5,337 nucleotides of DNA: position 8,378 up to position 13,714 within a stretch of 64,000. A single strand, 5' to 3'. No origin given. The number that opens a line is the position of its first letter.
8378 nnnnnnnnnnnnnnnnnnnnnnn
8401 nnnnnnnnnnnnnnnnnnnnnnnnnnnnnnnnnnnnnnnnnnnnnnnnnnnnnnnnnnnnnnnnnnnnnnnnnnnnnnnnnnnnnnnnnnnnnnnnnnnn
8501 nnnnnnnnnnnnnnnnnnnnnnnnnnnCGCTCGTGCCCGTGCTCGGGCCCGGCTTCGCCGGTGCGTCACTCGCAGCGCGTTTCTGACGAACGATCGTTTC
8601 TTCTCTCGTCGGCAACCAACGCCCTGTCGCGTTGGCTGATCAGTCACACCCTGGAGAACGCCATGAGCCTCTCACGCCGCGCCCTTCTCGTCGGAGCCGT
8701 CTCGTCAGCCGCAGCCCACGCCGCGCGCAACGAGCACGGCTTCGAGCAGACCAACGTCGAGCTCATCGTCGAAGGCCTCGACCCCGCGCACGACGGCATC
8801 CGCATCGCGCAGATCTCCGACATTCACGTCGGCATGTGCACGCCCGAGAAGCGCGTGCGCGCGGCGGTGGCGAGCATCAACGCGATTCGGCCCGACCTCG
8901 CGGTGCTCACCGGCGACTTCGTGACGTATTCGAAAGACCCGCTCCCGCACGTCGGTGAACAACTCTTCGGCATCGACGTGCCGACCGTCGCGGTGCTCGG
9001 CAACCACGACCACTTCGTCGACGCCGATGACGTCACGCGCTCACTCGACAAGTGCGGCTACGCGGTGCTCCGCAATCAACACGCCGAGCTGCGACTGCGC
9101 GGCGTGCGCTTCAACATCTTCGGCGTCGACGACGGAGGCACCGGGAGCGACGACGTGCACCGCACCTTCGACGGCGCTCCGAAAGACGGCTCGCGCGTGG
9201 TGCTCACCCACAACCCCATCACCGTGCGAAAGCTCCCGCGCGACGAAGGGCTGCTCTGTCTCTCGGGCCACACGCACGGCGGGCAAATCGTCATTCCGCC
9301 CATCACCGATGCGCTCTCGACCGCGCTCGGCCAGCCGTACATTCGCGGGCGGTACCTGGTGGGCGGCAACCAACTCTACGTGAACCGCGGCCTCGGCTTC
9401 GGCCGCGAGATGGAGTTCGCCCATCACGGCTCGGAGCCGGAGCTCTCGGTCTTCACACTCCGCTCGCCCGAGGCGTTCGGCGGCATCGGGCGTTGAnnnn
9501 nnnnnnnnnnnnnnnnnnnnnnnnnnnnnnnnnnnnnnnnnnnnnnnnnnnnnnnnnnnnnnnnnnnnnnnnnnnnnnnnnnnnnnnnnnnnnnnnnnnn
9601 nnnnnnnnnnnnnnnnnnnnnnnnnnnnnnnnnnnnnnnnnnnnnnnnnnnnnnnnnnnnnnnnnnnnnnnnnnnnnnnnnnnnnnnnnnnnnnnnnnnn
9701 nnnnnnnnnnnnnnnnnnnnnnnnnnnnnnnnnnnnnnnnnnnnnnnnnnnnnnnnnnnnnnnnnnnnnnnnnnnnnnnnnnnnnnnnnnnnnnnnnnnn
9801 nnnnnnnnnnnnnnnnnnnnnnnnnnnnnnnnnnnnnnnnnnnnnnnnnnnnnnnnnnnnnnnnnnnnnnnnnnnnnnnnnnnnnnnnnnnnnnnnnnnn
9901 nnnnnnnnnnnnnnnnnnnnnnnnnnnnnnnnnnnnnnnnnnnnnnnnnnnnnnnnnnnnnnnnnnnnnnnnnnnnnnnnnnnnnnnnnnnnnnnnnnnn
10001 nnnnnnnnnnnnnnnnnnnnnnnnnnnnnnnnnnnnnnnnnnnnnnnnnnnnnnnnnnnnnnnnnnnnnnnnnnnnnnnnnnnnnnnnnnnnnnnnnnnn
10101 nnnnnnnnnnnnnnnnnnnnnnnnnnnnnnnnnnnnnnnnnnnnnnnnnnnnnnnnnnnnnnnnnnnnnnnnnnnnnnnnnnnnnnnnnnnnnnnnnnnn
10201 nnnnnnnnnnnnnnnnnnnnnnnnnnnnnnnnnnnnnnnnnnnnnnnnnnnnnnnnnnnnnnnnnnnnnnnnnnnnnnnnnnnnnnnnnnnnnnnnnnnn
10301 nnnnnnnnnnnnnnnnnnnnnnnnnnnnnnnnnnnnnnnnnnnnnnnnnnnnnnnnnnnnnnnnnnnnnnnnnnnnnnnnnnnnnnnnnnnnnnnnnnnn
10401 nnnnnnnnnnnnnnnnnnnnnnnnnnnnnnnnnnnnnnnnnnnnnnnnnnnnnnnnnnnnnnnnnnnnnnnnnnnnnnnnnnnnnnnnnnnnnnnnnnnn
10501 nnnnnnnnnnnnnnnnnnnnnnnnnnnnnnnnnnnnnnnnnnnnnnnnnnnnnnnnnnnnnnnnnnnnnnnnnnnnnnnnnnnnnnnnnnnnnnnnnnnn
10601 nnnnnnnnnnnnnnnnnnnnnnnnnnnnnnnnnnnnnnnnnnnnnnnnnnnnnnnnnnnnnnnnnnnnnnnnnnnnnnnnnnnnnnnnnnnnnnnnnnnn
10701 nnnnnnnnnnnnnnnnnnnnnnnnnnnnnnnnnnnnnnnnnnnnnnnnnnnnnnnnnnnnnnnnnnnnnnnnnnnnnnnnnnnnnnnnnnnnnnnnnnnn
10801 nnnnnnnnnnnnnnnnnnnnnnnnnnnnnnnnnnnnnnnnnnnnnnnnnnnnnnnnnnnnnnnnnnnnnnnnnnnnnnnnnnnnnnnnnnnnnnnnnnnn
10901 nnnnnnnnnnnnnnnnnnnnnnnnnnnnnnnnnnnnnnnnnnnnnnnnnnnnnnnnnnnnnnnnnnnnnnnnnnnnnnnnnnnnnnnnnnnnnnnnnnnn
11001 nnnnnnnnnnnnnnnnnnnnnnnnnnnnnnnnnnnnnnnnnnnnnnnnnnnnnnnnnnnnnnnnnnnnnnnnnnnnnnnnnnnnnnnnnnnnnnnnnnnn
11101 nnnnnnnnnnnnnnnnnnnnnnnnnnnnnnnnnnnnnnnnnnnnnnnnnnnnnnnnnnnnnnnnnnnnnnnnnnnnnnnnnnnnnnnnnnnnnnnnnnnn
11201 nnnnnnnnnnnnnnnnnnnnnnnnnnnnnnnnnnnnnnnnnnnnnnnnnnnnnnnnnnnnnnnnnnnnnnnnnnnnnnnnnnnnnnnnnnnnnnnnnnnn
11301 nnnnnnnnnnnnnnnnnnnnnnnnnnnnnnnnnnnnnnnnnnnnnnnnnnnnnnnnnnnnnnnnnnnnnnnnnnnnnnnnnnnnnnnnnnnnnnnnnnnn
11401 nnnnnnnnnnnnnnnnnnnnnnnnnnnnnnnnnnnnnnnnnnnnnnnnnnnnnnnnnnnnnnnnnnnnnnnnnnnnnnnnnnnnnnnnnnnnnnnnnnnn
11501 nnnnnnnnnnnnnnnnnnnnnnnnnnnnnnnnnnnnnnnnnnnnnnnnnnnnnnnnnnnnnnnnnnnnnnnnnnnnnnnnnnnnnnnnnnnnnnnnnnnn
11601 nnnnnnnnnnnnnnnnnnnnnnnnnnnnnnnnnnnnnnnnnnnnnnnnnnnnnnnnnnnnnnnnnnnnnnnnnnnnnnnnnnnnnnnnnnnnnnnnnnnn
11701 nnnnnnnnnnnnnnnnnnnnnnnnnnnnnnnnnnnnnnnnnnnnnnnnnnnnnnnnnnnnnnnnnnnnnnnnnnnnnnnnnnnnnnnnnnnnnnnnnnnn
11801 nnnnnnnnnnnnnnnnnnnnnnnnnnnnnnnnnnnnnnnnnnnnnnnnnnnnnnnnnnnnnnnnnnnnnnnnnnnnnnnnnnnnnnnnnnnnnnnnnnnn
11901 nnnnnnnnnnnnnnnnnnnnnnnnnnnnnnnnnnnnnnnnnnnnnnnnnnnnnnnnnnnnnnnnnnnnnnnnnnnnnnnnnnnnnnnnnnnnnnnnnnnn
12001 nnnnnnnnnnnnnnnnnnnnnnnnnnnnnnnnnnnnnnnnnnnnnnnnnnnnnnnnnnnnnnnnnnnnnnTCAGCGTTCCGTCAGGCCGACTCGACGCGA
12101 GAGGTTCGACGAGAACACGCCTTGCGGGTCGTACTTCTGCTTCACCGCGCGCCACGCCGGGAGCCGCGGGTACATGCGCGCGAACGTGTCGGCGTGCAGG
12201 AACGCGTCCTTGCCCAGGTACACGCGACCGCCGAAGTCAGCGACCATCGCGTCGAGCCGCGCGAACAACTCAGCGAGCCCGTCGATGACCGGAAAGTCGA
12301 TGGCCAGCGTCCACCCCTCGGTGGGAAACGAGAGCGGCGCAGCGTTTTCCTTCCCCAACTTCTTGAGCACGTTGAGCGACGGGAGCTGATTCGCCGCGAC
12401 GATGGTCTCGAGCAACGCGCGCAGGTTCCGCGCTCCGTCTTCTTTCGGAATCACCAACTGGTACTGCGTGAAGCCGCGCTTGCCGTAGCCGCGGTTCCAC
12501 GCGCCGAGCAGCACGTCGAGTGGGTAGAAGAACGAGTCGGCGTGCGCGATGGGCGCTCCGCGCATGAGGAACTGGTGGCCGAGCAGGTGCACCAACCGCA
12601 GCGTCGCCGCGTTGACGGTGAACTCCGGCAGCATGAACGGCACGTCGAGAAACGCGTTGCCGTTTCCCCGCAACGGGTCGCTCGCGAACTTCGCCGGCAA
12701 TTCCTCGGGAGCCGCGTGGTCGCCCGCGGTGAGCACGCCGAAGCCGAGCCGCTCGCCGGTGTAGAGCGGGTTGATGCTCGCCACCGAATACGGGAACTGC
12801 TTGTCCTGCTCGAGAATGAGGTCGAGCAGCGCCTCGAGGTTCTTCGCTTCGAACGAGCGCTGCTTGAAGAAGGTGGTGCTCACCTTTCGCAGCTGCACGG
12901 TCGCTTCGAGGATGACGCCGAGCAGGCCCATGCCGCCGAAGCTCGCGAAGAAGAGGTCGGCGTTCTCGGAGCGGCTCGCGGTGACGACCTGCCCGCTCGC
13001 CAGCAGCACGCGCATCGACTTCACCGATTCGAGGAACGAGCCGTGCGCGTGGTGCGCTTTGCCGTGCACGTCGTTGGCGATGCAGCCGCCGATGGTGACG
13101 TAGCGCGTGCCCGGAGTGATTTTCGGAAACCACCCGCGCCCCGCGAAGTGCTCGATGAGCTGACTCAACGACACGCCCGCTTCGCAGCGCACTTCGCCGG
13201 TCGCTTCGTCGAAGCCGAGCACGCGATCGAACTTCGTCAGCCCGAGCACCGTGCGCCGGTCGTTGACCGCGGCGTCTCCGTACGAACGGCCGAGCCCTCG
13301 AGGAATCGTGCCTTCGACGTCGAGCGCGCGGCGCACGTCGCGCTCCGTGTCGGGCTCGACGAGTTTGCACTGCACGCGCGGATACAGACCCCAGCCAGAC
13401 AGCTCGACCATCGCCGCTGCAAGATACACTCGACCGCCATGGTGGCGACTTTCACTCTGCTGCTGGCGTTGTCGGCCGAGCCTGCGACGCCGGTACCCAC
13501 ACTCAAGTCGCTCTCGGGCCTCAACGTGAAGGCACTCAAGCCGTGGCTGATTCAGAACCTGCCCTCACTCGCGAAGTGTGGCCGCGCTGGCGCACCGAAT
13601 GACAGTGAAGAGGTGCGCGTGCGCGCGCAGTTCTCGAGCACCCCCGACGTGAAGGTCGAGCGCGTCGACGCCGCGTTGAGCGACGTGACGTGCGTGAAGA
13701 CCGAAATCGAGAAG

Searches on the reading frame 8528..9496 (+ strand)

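Call 40: search_protein_families(library=pfam, proteins=[window:8528-9496:+], max_evalue=0.001)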
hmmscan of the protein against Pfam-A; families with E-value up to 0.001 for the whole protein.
window:8528-9496:+ (322 aa): 2 families
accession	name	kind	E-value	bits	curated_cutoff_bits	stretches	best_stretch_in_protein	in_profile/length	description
PF00149.33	Metallophos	-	3.9e-11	44.2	21.5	1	91-251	1-190/191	Calcineurin-like phosphoesterase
PF12850.12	Metallophos_2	-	7.5e-06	26.5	27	1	92-250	2-117/154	Calcineurin-like phosphoesterase superfamily domain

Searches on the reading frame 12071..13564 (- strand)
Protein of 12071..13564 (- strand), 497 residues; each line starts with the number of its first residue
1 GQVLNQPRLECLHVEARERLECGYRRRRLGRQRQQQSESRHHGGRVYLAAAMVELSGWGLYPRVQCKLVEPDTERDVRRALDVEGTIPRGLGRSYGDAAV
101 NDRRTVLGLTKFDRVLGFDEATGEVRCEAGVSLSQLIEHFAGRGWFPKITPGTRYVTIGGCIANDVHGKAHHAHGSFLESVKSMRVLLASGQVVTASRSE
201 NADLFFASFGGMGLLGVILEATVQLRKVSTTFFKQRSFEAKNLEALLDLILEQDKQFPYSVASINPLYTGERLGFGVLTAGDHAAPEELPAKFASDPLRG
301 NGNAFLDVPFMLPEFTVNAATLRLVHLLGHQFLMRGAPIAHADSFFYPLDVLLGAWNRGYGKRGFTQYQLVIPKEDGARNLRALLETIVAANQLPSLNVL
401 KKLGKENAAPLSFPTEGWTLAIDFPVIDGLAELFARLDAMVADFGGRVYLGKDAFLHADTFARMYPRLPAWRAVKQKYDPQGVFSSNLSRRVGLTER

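Call 40: search_protein_families(library=pfam, proteins=[window:12071-13564:-], max_evalue=0.001)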
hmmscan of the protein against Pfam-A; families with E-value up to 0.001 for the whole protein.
window:12071-13564:- (497 aa): 2 families
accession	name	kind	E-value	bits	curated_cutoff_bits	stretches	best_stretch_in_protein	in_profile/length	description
PF01565.28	FAD_binding_4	-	6.9e-21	74.8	26.4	1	68-196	4-138/139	FAD binding domain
PF04030.19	ALO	-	4e-09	37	23.1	1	371-491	131-257/258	D-arabinono-1,4-lactone oxidase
